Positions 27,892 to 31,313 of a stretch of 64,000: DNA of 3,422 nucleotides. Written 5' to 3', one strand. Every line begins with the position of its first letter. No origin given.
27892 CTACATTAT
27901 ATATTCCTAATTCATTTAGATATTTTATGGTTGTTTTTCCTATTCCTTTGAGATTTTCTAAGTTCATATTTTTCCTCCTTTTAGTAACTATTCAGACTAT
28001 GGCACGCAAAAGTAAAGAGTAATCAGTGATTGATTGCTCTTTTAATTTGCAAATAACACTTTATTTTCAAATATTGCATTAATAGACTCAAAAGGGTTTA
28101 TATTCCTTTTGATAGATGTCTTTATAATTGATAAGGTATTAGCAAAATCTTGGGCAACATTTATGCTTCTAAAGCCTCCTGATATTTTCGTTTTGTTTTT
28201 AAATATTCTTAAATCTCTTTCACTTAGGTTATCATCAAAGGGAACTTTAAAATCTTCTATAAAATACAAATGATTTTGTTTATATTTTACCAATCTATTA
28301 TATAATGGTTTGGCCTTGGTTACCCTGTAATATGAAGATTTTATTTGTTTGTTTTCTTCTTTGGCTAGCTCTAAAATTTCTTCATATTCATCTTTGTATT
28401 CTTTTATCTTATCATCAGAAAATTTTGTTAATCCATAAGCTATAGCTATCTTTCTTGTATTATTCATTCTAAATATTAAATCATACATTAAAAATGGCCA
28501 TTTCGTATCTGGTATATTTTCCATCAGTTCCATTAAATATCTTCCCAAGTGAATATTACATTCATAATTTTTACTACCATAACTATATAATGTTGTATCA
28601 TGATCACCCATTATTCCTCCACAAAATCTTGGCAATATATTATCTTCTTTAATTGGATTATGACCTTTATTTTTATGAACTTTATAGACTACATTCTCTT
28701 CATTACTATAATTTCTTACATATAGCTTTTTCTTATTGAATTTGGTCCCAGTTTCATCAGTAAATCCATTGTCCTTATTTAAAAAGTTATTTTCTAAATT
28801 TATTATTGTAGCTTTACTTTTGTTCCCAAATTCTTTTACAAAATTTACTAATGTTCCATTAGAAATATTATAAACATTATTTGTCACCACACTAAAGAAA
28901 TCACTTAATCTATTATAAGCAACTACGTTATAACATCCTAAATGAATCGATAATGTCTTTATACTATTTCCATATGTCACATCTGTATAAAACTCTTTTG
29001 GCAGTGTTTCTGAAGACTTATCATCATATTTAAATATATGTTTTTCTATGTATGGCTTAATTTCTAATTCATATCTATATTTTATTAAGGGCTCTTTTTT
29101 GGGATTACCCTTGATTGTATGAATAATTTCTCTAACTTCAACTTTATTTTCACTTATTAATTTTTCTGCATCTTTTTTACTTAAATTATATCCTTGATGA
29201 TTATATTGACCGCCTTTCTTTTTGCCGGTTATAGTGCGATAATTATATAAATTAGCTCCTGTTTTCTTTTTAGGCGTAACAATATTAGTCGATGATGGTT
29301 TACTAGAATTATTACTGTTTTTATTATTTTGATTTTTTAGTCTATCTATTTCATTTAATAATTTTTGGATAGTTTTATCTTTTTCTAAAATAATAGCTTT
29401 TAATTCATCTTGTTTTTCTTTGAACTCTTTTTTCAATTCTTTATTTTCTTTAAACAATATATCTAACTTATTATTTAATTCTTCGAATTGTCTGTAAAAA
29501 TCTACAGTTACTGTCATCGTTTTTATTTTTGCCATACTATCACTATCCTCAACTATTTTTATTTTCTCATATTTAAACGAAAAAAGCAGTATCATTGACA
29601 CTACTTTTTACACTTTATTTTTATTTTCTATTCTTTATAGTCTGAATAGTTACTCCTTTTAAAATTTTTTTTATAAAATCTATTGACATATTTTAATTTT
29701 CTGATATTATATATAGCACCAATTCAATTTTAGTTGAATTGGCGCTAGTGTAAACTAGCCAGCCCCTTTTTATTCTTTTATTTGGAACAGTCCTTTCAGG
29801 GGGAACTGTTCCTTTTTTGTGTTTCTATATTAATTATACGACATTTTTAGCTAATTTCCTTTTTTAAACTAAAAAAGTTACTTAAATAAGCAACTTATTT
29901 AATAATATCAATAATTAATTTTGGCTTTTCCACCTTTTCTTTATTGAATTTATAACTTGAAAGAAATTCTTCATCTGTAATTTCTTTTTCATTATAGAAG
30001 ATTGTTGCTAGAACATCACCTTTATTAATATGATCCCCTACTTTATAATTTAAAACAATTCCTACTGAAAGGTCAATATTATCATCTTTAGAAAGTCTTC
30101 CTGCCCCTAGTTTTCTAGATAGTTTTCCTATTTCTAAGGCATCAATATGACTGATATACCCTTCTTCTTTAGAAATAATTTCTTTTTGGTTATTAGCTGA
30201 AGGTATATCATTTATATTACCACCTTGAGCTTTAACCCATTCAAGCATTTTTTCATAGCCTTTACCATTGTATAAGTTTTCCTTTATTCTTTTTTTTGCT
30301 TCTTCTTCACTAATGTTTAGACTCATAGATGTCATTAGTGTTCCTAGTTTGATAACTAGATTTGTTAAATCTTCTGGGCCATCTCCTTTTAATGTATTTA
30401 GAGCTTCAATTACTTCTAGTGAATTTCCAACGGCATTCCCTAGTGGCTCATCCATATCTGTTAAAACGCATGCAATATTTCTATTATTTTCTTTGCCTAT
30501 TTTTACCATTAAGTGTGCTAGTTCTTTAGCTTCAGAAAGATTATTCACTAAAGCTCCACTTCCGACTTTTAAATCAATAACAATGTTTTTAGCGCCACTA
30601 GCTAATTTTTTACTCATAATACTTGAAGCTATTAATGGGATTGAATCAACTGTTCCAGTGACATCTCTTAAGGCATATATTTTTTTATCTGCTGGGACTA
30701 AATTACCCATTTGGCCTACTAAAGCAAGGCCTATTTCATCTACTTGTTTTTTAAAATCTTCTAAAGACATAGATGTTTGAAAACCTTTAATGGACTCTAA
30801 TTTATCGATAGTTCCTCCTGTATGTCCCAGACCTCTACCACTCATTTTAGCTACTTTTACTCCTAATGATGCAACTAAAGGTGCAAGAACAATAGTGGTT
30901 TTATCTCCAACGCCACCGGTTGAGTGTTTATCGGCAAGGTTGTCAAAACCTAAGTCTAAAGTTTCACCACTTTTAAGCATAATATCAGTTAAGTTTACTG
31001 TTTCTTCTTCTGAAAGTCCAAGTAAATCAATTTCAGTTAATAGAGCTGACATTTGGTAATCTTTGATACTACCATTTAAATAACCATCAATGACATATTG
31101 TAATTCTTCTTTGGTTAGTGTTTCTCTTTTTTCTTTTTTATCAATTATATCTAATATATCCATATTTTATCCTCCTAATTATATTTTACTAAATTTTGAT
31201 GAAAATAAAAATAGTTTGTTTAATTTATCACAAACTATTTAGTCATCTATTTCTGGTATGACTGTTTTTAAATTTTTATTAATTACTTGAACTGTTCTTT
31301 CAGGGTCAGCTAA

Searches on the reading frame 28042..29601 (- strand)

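Call 64: search_protein_families(library=pfam, proteins=[window:28042-29601:-], max_evalue=0.001)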
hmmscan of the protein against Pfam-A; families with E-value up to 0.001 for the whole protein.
window:28042-29601:- (519 aa): 3 families
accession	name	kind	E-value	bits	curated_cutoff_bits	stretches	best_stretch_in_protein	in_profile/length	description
PF03050.20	DDE_Tnp_IS66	-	1.8e-16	60.8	23.1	1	210-484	4-283/284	Transposase IS66 family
PF20042.4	DUF6444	-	0.00011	23.2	27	1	64-139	11-83/85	Family of unknown function (DUF6444)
PF05791.16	Bacillus_HBL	-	0.00075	19.8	29.1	1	26-99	71-142/177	Bacillus haemolytic enterotoxin (HBL)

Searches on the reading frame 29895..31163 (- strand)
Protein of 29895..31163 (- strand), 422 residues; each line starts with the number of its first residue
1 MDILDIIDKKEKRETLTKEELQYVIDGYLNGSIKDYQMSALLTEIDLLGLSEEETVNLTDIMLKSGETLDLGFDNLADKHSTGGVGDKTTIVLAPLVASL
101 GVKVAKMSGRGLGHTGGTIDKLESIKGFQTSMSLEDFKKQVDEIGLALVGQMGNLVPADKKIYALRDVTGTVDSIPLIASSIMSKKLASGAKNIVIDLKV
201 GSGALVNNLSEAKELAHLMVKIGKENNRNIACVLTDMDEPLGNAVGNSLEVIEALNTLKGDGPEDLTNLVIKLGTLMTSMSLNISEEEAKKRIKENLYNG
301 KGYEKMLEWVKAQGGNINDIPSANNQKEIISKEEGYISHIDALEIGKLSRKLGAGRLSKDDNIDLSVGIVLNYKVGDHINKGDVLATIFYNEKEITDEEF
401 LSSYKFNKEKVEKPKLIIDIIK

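Call 93: search_protein_families(library=pfam, proteins=[window:29895-31163:-], max_evalue=0.001)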
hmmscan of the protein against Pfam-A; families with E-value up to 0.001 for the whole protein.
window:29895-31163:- (422 aa): 3 families
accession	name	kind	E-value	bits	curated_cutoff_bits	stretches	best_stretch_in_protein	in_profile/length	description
PF00591.27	Glycos_transf_3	-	4.8e-42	144.8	27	1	75-302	3-252/253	Glycosyl transferase family, a/b domain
PF07831.19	PYNP_C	-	4.2e-21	74.8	27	1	336-396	1-61/75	Pyrimidine nucleoside phosphorylase C-terminal domain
PF02885.22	Glycos_trans_3N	-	3.2e-15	56.1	26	1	5-66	2-63/63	Glycosyl transferase family, helical bundle domain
